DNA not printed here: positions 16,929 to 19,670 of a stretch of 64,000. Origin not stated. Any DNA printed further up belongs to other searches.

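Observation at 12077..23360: A Liv-type ABC transporter operon is split by two complete molybdenum-hydroxylase gene sets in L-M-S / M-S-L order and carries a sigma-54 promoter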

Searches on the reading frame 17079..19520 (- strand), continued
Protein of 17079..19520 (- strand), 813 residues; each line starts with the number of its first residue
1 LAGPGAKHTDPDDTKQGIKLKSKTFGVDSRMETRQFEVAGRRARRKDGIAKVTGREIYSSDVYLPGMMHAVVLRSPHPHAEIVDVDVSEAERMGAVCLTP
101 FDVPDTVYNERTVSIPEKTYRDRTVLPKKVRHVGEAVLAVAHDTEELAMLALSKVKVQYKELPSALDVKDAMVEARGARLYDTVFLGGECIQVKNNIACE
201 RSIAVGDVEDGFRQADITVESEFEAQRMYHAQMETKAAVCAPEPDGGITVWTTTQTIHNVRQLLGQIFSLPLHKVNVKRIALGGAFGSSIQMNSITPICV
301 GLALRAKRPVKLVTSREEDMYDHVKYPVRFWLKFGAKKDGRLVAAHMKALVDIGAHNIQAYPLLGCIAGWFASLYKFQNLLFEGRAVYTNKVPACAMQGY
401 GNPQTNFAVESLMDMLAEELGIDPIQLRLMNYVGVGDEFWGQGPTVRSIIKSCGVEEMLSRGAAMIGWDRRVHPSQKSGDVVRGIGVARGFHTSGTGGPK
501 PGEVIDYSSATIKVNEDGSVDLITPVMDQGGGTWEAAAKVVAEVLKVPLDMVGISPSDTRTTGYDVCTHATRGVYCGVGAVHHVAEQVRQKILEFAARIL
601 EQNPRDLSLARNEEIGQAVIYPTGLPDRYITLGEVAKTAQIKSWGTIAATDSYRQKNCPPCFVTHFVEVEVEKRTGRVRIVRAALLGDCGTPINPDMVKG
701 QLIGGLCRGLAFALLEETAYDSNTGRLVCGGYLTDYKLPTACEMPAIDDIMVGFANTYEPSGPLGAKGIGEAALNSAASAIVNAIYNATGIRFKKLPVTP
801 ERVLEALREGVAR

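Call 25: find_encoding_contigs(protein=P0002, flank=10000, max_places=1)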
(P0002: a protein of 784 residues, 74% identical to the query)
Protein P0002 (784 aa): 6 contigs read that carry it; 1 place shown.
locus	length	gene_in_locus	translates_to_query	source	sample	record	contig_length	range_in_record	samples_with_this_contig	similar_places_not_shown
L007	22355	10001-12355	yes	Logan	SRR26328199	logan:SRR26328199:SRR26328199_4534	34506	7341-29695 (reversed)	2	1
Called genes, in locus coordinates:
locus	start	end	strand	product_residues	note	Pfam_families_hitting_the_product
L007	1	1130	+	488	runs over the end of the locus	PF04055:Radical_SAM, PF13353:Fer4_12 (weak), PF13186:SPASM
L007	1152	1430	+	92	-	-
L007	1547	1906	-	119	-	-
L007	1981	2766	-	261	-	PF00378:ECH_1, PF16113:ECH_2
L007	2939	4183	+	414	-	-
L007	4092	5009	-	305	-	-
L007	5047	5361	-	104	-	PF02625:XdhC_CoxI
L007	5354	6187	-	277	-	PF13478:XdhC_C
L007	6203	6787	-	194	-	PF00156:Pribosyltran (weak)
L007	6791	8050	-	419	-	PF04389:Peptidase_M28 (weak), PF01546:Peptidase_M20, PF07687:M20_dimer (weak)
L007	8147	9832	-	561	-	PF07905:PucR, PF17853:GGDEF_2, PF13556:HTH_30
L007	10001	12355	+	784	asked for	PF01315:Ald_Xan_dh_C, PF02738:MoCoBD_1, PF20256:MoCoBD_2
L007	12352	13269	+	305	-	PF00941:FAD_binding_5, PF03450:CO_deh_flav_C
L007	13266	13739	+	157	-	PF00111:Fer2, PF13085:Fer2_3 (weak), PF01799:Fer2_2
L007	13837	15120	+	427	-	PF13458:Peripla_BP_6, PF13433:Peripla_BP_5, PF01094:ANF_receptor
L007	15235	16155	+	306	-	PF02653:BPD_transp_2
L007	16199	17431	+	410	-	PF02653:BPD_transp_2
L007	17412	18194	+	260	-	PF00005:ABC_tran, PF13304:AAA_21 (faint), PF12399:BCA_ABC_TP_C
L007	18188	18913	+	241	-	PF00005:ABC_tran, PF13304:AAA_21 (faint)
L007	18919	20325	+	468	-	PF01979:Amidohydro_1, PF12890:DHOase (weak), PF07969:Amidohydro_3 (weak)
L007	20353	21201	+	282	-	PF00941:FAD_binding_5, PF03450:CO_deh_flav_C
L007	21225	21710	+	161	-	PF13085:Fer2_3 (faint), PF00111:Fer2 (weak), PF01799:Fer2_2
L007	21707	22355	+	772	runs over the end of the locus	PF01315:Ald_Xan_dh_C, PF02738:MoCoBD_1, PF20256:MoCoBD_2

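Call 33: find_related_loci(query=A1, collection=genome_contigs, flank=10000)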
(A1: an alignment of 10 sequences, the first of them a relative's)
Query A1 (783 aa) in genome_contigs; peptide patterns used: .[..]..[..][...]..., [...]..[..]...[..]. (x = any residue, [..] = any of these).
293 stretches matched a pattern; 238 encode a relative of the query (tblastn E <= 1e-3); the best 80 are kept; 80 distinct loci.
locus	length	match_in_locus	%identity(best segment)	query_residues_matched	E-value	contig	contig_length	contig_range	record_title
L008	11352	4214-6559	94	1-782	0e+0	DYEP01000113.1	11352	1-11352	MAG TPA_asm: Symbiobacterium sp. isolate Tomsk_54_12 Tomsk_k141_29116, whole genome shotgun sequence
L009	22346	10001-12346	75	1-782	0e+0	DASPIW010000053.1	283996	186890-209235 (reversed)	MAG TPA_asm: Symbiobacteriaceae bacterium isolate SMAG_U11993 k141_278896, whole genome shotgun sequence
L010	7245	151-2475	71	1-779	0e+0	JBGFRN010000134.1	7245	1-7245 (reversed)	MAG: Bacillota bacterium isolate BA1A45.2019.Bin.119 NODE_11875_length_7245_cov_1.463223, whole genome shotgun sequence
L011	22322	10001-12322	69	6-780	0e+0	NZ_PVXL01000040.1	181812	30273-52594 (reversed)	Neomoorella stamsii strain DSM 26217 MOST_contig000040, whole genome shotgun sequence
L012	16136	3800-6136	69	1-780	0e+0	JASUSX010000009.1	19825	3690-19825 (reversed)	MAG: Clostridia bacterium isolate DJKA97_NP-J24_bin.6 scaffold_754, whole genome shotgun sequence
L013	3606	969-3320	66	1-783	0e+0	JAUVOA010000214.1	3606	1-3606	MAG: Atribacterota bacterium isolate CSMAG_624 CSMAG_624_k141_432004_length_3606_cov_13.3538, whole genome shotgun seque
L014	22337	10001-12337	66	5-783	0e+0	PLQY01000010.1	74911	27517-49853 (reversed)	MAG: Peptococcaceae bacterium isolate bog_1190 73.20120700_S1X.39_contig_6337, whole genome shotgun sequence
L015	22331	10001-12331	64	1-777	0e+0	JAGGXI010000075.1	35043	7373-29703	MAG: Candidatus Aerophobetes bacterium isolate AUK148 PB_MBMC_102_c_000000000107, whole genome shotgun sequence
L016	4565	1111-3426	65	1-772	0e+0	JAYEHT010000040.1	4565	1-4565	MAG: Candidatus Aerophobetes bacterium isolate MAG210 MAG210_40, whole genome shotgun sequence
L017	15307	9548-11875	65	6-782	0e+0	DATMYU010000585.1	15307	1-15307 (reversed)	MAG TPA_asm: Desulfosporosinus sp. isolate SMAG_U13156 k141_28342, whole genome shotgun sequence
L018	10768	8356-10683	65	4-779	0e+0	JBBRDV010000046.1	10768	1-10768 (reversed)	MAG: Atribacterota bacterium isolate Co_metawrap_2470 Cmw_2470_k141_28401553_length_10768_cov_10.0000, whole genome shot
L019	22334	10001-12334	65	1-777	0e+0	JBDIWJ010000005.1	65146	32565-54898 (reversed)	MAG: Candidatus Phoenicimicrobium oleiphilum isolate HX_OS.bin.34 NODE_146_length_65146_cov_35.343613, whole genome shot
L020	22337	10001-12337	65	1-779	0e+0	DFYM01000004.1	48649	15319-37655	MAG TPA_asm: Candidatus Atribacteria bacterium UBA4082 UBA4082_contig_4717, whole genome shotgun sequence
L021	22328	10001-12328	65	6-782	0e+0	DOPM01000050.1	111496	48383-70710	MAG TPA_asm: Desulfosporosinus sp. isolate UBA8487 contig_482, whole genome shotgun sequence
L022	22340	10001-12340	63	1-779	0e+0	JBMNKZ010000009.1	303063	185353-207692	MAG: Bacillota bacterium isolate SBF912LR0HQ0055 contig_55870, whole genome shotgun sequence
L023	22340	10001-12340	63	1-779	0e+0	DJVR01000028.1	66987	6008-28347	MAG TPA_asm: Candidatus Atribacteria bacterium UBA6251 UBA6251_contig_32938, whole genome shotgun sequence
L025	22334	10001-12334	62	1-779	0e+0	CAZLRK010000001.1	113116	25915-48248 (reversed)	MAG TPA_asm: uncultured Desulfobacterales bacterium isolate SRP077602_co2_250 genome assembly, contig: NODE_191_length_1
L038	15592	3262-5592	61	1-778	0e+0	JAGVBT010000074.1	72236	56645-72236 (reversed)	MAG: Deltaproteobacteria bacterium isolate DeMMO6_17 c_000000079092, whole genome shotgun sequence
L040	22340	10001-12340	62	1-779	0e+0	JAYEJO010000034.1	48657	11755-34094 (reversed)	MAG: Candidatus Caldatribacteriota bacterium isolate MAG161 MAG161_34, whole genome shotgun sequence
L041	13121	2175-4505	62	1-778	0e+0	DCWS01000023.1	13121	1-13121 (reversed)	MAG TPA_asm: Desulfobacteraceae bacterium UBA2156 UBA2156_contig_175, whole genome shotgun sequence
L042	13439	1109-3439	63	1-778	0e+0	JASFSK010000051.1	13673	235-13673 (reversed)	MAG: Desulfobacterales bacterium isolate D1103S02metaG_Bin_146 D1103S02metaG_FD_scaffold_509_c1, whole genome shotgun se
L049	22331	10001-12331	61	4-779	0e+0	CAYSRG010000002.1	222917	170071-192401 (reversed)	MAG TPA_asm: uncultured Atribacterota bacterium isolate SRP241326_co4_255 genome assembly, contig: NODE_45_length_222917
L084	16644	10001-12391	57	6-780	0e+0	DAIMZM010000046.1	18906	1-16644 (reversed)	MAG TPA_asm: Bacillota bacterium isolate CTOTU7645 NODE_4749_length_18906_cov_5.384807, whole genome shotgun sequence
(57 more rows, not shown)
